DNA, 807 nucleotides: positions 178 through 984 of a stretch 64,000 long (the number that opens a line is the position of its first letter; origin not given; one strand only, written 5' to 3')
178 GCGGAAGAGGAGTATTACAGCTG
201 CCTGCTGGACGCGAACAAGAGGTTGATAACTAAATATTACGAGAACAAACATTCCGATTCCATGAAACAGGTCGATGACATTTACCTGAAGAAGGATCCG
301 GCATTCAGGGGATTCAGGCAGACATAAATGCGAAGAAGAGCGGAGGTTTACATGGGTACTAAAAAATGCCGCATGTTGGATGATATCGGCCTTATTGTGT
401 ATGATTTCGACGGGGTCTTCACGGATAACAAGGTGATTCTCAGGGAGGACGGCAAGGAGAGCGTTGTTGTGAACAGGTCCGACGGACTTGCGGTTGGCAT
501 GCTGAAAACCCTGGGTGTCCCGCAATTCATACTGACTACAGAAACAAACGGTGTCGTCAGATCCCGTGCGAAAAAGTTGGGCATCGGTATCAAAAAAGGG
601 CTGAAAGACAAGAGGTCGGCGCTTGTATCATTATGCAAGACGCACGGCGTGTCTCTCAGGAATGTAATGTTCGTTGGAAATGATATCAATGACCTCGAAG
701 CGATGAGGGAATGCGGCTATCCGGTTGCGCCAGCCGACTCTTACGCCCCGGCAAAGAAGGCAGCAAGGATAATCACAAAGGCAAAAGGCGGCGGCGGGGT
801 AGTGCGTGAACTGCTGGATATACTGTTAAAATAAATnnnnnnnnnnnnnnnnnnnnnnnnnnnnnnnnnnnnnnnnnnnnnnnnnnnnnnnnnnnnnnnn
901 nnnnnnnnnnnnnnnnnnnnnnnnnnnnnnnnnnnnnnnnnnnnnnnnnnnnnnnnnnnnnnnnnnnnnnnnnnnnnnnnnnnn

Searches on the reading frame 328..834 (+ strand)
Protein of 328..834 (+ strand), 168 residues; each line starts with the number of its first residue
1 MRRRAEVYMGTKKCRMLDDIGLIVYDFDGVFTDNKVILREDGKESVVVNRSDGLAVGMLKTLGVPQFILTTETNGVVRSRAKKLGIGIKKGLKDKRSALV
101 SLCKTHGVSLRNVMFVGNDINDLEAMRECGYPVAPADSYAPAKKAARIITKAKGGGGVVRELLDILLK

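Call 17: search_protein_families(library=pfam, proteins=[window:328-834:+], max_evalue=0.0001)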
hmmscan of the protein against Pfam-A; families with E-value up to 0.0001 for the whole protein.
window:328-834:+ (168 aa): 2 families
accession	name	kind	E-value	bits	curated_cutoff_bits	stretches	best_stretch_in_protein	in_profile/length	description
PF08282.18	Hydrolase_3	-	6.4e-10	39.6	20.9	1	93-162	186-255/255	haloacid dehalogenase-like hydrolase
PF00702.32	Hydrolase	-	4.2e-06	27.7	26.4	1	56-130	107-191/191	haloacid dehalogenase-like hydrolase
